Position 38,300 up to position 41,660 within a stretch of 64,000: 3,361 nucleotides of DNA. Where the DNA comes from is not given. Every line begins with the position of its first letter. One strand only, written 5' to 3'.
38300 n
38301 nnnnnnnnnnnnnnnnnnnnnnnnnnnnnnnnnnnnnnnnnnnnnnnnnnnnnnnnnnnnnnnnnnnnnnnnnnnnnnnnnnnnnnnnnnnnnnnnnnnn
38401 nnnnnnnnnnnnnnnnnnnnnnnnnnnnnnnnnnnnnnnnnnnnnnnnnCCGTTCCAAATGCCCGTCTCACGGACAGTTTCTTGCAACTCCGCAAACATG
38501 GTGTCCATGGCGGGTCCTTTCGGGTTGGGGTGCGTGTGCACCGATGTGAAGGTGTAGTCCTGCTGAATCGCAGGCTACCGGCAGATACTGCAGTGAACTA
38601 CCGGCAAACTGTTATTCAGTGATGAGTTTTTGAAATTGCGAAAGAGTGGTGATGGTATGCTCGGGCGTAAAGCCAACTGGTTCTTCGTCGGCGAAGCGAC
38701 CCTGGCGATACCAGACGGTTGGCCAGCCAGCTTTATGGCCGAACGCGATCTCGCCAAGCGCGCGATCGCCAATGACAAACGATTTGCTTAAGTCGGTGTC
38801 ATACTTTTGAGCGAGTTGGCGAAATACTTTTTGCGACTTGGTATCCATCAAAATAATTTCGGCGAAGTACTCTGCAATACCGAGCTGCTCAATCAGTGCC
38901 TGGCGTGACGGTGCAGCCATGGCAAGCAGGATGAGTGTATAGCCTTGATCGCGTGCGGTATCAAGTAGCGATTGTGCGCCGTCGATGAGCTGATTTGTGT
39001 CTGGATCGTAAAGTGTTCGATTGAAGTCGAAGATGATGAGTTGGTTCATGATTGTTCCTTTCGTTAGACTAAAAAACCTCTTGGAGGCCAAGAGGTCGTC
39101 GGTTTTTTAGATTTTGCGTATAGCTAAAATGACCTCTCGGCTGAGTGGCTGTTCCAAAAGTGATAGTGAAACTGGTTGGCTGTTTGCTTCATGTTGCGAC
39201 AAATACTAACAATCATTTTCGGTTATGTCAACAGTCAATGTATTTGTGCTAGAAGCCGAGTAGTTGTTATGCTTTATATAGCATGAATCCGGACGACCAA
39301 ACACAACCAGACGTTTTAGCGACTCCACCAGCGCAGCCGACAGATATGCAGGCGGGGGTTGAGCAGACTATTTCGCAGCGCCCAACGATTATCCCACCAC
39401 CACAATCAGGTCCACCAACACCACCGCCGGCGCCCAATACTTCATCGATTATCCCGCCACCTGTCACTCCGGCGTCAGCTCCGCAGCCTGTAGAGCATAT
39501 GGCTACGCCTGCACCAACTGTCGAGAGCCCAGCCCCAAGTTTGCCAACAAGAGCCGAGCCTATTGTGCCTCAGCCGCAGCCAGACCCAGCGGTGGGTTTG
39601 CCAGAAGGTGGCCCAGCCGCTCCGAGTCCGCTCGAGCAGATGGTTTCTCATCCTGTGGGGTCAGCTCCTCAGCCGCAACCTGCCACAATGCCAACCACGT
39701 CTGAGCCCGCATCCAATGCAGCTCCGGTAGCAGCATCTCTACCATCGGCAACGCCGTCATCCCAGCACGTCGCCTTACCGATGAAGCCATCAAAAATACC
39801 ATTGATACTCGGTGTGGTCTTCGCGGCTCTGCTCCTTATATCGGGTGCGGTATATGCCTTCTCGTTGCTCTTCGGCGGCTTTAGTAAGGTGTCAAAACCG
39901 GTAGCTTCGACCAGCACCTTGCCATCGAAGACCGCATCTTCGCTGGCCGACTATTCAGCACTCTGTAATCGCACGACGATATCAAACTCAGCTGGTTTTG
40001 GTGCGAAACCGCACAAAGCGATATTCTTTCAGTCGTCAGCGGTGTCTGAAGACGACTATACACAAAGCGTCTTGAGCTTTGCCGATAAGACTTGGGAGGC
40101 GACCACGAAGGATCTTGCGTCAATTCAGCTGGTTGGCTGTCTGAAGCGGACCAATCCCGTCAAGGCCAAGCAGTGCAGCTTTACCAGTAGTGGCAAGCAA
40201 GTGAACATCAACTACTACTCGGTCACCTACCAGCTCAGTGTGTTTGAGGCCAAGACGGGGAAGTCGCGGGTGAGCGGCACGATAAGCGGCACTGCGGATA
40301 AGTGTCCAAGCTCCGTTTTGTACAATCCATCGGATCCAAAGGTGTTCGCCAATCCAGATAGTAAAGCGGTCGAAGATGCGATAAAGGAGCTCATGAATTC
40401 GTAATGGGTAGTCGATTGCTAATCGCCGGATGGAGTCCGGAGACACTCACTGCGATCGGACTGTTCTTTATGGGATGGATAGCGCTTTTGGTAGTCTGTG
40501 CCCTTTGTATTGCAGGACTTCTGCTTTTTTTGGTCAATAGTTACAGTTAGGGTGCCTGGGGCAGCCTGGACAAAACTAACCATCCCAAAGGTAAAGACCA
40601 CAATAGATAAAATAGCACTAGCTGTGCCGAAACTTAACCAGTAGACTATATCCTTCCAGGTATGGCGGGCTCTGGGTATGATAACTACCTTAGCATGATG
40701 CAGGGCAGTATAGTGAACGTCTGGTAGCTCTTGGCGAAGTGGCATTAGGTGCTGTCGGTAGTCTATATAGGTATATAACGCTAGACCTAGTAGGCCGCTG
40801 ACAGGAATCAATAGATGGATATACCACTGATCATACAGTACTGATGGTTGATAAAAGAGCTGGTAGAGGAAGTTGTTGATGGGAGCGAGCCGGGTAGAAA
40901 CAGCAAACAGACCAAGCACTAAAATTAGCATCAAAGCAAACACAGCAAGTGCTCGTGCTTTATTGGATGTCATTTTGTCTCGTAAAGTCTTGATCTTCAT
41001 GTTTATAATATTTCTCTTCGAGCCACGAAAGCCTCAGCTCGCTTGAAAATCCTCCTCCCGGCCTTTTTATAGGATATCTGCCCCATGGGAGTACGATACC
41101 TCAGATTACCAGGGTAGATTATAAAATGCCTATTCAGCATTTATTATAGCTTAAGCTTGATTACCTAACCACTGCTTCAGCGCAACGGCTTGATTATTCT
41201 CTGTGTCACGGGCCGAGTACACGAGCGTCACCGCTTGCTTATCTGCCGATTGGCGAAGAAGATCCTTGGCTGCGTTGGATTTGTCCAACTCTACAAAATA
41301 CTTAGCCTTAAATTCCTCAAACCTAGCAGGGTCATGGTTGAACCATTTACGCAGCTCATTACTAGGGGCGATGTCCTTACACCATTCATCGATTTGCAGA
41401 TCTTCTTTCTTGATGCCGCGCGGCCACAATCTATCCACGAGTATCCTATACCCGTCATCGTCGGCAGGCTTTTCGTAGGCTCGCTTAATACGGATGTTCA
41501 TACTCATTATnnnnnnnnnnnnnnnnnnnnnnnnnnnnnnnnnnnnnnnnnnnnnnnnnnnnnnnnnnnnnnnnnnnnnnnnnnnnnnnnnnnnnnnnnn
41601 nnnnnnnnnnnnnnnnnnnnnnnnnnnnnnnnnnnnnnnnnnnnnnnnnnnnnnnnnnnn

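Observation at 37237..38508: GspS-like (YgiC/YjfC family) ATP-grasp amidoligase convergent on, and co-islanded with, the two small paralogs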

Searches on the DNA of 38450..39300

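Call 83: search_rna_families(source=window, start=38450, end=39300, threshold=evalue, max_evalue=10, show_alignments=1)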
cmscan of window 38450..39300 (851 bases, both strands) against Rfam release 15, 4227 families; matches with E-value up to 10: 6.
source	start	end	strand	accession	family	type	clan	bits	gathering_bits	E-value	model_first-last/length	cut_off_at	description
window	39168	39220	-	RF01285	snoU31b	Gene; snRNA; snoRNA; CD-box;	-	16.3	37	4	1-86/86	no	Small nucleolar RNA U31b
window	38571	38618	-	RF04063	MIR2629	Gene; miRNA;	-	14.9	60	1.8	1-66/66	no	MIR2629 microRNA precursor family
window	38611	38656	+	RF00593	snoU83B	Gene; snRNA; snoRNA; CD-box;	-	14.7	35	6.1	1-94/94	no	Small nucleolar RNA U83B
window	38982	39096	+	RF01411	BsrF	Gene; sRNA;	-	14.6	50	8.5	1-113/113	no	BsrF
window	38615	38659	+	RF01150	sR11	Gene; snRNA; snoRNA; CD-box;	-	13.6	39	9.1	1-57/57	no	Small nucleolar RNA sR11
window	39029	39048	+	RF01136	sR28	Gene; snRNA; snoRNA; CD-box;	-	10.2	39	7.4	1-55/55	no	Small nucleolar RNA sR28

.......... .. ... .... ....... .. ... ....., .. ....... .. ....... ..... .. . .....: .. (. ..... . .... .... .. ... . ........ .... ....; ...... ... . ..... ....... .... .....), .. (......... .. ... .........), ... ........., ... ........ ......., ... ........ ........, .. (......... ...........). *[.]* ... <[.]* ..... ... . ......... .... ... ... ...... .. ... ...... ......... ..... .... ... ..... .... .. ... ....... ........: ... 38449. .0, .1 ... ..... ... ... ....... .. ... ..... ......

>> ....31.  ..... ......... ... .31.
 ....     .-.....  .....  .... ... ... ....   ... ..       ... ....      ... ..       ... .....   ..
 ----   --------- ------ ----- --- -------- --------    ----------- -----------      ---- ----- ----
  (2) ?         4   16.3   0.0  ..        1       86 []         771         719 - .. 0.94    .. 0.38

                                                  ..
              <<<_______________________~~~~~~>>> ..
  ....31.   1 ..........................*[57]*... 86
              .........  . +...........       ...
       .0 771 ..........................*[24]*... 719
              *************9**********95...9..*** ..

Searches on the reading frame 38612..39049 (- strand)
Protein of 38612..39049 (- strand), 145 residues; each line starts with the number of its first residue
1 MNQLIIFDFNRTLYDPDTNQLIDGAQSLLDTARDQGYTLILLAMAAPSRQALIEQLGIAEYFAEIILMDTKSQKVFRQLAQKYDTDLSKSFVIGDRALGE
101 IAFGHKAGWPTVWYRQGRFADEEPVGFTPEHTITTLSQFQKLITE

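Call 29: search_protein_families(library=pfam, proteins=[window:38612-39049:-], max_evalue=0.1)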
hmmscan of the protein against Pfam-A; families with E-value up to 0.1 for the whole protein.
window:38612-39049:- (145 aa): 7 families
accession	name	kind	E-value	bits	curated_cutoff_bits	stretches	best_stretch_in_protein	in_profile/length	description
PF13242.12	Hydrolase_like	-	1.7e-09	37.9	22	1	74-137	8-73/75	HAD-hyrolase-like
PF00702.32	Hydrolase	-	1.2e-06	29.5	26.4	1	15-108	93-191/191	haloacid dehalogenase-like hydrolase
PF13419.12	HAD_2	-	3.8e-06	27.6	23.8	1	17-113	76-177/178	Haloacid dehalogenase-like hydrolase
PF12710.13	HAD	-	0.029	15.2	27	0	5-112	1-105/189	haloacid dehalogenase-like hydrolase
PF13344.12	Hydrolase_6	-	0.052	14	27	1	5-98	1-91/101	Haloacid dehalogenase-like hydrolase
PF09419.16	PGP_phosphatase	-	0.096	12.7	20.4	0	88-117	137-166/168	Mitochondrial PGP phosphatase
PF06041.17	DUF924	-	0.097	13.2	27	1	58-87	50-79/180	Bacterial protein of unknown function (DUF924)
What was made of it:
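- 38612..39049 (-): Cap-less HAD-like gene, 145 aa, first gene of the operon. Motif I is D-x-N-R-T. Pfam Hydrolase_like E 1.7e-9 (call 29).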

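Call 52: search_protein_families(library=phrogs, proteins=[window:38612-39049:-], max_evalue=0.1)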
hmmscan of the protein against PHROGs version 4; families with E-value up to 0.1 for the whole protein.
window:38612-39049:- (145 aa): 1 family
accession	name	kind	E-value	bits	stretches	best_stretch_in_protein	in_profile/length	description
phrog_8468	-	other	0.00036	21.4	1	18-141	91-215/221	HAD-superfamily hydrolase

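Call 53: search_protein_families(library=padloc, proteins=[window:38612-39049:-], max_evalue=0.1)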
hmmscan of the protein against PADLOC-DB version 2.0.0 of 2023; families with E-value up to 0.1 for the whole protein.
window:38612-39049:- (145 aa): 0 families

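Call 70: search_solved_structures(query=A5, max_evalue=1, show_alignments=3)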
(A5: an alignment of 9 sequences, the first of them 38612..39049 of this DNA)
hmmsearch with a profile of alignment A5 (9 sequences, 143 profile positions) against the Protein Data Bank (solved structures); distinct sequences matched with E-value up to 1: 77 (the best 60 are shown).
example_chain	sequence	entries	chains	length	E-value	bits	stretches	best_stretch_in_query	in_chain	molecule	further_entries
2hoq_A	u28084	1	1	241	2.2e-12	50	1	22-138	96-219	Putative HAD-hydrolase PH1655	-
3ed5_A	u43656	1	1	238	3e-09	39.9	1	17-141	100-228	YfnB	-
3i76_A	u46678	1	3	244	3.2e-09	39.8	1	17-141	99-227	Putative HAD-hydrolase yfnB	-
2go7_A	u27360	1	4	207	5e-08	36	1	20-113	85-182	hydrolase, haloacid dehalogenase-like family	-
2msn_A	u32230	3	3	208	5e-08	35.9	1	20-113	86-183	Hydrolase, haloacid dehalogenase-like family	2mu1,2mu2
2fi1_A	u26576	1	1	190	1.9e-06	30.8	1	20-111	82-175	hydrolase, haloacid dehalogenase-like family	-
3qnm_A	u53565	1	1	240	4e-06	29.8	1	16-142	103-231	Haloacid dehalogenase-like hydrolase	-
4ygq_A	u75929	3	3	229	6.2e-06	29.2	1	16-116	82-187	Hydrolase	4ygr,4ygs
2om6_A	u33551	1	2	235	7.1e-06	29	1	11-142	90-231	Probable phosphoserine phosphatase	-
5gyn_A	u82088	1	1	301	8.5e-06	28.7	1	72-114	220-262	Pyridoxal phosphate phosphatase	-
2gfh_A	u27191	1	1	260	8.7e-06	28.7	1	21-141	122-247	haloacid dehalogenase-like hydrolase domain containing 4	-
4bx0_A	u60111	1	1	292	1.4e-05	28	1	72-117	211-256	PYRIDOXAL PHOSPHATE PHOSPHATASE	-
8qfw_A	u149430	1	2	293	1.4e-05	28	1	72-117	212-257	Chronophin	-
4bx2_A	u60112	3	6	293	1.4e-05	28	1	72-117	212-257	PYRIDOXAL PHOSPHATE PHOSPHATASE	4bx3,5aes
4bkm_A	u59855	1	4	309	1.9e-05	27.6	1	75-117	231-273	PYRIDOXAL PHOSPHATE PHOSPHATASE, PHOSPHOGLYCOLATE PHOSPHATASE, PYRIDOXAL PHOSPHATE PHOSPHA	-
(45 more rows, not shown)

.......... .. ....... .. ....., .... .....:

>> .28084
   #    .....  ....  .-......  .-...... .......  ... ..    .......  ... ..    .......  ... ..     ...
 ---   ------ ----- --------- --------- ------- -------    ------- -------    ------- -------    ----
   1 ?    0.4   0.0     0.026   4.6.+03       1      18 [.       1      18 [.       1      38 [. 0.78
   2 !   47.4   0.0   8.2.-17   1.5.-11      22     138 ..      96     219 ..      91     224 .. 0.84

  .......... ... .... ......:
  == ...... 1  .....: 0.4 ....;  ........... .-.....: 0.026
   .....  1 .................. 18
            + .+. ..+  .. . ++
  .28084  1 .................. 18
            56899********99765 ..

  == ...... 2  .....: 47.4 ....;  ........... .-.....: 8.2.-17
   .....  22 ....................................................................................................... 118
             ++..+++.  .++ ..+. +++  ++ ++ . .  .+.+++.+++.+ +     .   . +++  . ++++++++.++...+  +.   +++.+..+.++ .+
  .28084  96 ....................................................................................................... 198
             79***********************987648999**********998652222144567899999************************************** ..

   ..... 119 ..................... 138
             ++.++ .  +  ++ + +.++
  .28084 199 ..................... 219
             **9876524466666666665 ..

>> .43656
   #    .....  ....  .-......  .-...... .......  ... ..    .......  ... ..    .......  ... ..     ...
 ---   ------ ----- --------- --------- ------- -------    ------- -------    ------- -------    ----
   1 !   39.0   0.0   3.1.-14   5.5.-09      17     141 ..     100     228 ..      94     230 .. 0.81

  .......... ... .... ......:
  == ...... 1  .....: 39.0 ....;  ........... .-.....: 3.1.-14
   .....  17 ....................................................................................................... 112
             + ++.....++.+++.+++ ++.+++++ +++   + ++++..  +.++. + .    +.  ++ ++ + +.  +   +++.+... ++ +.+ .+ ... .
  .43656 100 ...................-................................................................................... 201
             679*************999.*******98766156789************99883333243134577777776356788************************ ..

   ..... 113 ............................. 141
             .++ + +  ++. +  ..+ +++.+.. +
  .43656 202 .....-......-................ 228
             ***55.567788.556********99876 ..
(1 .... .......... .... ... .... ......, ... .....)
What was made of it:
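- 38612..39049 (-): PDB alignments begin after the cap region of type-IA HADs (call 70).
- On HAD-superfamily phosphatase (the operon partner): The PDB profile hit to PH1655 has E 2.2e-12 (call 70).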

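Call 71: search_protein_families(library=ncbifam, alignment_id=A5, max_evalue=0.01)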
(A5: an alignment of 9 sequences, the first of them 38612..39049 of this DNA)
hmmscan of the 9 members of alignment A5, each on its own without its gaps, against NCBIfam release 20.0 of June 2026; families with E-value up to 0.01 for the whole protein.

A. member 1, window:38612-39049:- (145 aa): 13 families
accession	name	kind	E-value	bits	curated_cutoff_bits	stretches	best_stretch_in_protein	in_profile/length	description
NF052576.1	PymNtasePynAStpc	equivalog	1e-08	35.1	350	1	19-143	98-227/229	pyrimidine 5'-nucleotidase PynA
TIGR02253.1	CTE7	subfamily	5.7e-08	32.8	169.75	1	24-137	98-218/221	TIGR02253 family HAD-type hydrolase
TIGR02254.1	YjjG_YfnB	equivalog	2.8e-07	30.2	159.9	1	17-140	94-220/223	YjjG family noncanonical pyrimidine nucleotidase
TIGR01662.1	HAD-SF-IIIA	subfamily_domain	2.4e-06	27.7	44.6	1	4-116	2-140/141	HAD-IIIA family hydrolase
NF006976.0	PRK09449.1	equivalog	4e-06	26.5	183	1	20-144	95-223/225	pyrimidine 5'-nucleotidase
TIGR01668.1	YqeG_hyp_ppase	hypoth_equivalog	4.8e-06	26.2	89.1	1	5-122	28-143/170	YqeG family HAD IIIA-type phosphatase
TIGR01452.1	PGP_euk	subfamily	0.00012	21.7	201.95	1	70-113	202-245/279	phosphoglycolate/pyridoxal phosphate family phosphatase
TIGR01454.1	AHBA_synth_RP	hypoth_equivalog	0.00027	20.6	246.65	1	19-133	74-193/205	AHBA synthesis associated protein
TIGR02252.1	DREG-2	subfamily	0.00043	20.1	155.2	1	15-113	100-203/203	HAD hydrolase, REG-2-like, family IA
TIGR01509.1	HAD-SF-IA-v3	subfamily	0.00062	20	29.4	0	22-114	67-154/154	HAD-IA family hydrolase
NF009695.0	PRK13222.1-2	equivalog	0.0061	16.1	225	0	20-142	94-221/226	phosphoglycolate phosphatase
TIGR01993.1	Pyr-5-nucltdase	equivalog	0.0083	15.9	142.9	0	50-112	112-181/183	pyrimidine 5'-nucleotidase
TIGR01460.1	HAD-SF-IIA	subfamily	0.0093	15.8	100.15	0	83-116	217-245/246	HAD-IIA family hydrolase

B. families by the number of members that match (of 9 scanned): 26 families (the first 25 are shown)
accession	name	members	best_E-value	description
TIGR02253.1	CTE7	8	4.9e-12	TIGR02253 family HAD-type hydrolase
TIGR02254.1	YjjG_YfnB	8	4.7e-09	YjjG family noncanonical pyrimidine nucleotidase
TIGR01668.1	YqeG_hyp_ppase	8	1.9e-07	YqeG family HAD IIIA-type phosphatase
NF052576.1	PymNtasePynAStpc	7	1e-08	pyrimidine 5'-nucleotidase PynA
TIGR01662.1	HAD-SF-IIIA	7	3.4e-08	HAD-IIIA family hydrolase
TIGR01452.1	PGP_euk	7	4.6e-06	phosphoglycolate/pyridoxal phosphate family phosphatase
NF006976.0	PRK09449.1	6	4e-06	pyrimidine 5'-nucleotidase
TIGR01460.1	HAD-SF-IIA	6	1.1e-05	HAD-IIA family hydrolase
TIGR01656.1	Histidinol-ppas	3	0.00012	histidinol-phosphate phosphatase domain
NF009695.0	PRK13222.1-2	3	0.00024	phosphoglycolate phosphatase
TIGR01454.1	AHBA_synth_RP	3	0.00027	AHBA synthesis associated protein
TIGR02252.1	DREG-2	3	0.00029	HAD hydrolase, REG-2-like, family IA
TIGR01509.1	HAD-SF-IA-v3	3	0.00062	HAD-IA family hydrolase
NF006506.0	PRK08942.1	1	3.4e-05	D-glycero-beta-D-manno-heptose 1,7-bisphosphate 7-phosphatase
NF053830.1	RUBPPhHalo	1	5.7e-05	ribulose-1,5-bisphosphate 5-phosphatase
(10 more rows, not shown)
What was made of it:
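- Closest known: Cap-less. Same: Weak hits reach HAD-IIIA and YqeG models (calls 70, 71).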

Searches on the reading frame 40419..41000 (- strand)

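Call 29: search_protein_families(library=pfam, proteins=[window:40419-41000:-], max_evalue=0.1)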
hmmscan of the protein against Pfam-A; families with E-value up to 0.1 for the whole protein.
window:40419-41000:- (193 aa): 2 families
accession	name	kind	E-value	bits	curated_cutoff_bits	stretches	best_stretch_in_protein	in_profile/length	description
PF04290.18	DctQ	-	0.016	15.6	28.3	1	2-72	49-118/132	Tripartite ATP-independent periplasmic transporters, DctQ component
PF04103.21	CD20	-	0.017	15.6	27.9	0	121-188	59-125/156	CD20-like family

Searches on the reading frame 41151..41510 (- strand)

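Call 29: search_protein_families(library=pfam, proteins=[window:41151-41510:-], max_evalue=0.1)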
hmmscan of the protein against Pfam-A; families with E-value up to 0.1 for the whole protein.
window:41151-41510:- (119 aa): 3 families
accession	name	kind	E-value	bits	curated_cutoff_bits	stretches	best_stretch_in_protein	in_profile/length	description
PF22752.1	DUF488-N3i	-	2e-39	135.6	27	1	6-117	2-113/131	Inactive DUF488-N3 subclade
PF04343.18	DUF488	-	4e-33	115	22.2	1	7-115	1-121/121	Domain of unknown function DUF488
PF22751.1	DUF488-N3a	-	1.8e-24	86.8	27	1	6-117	1-116/118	Active DUF488-N3 subclade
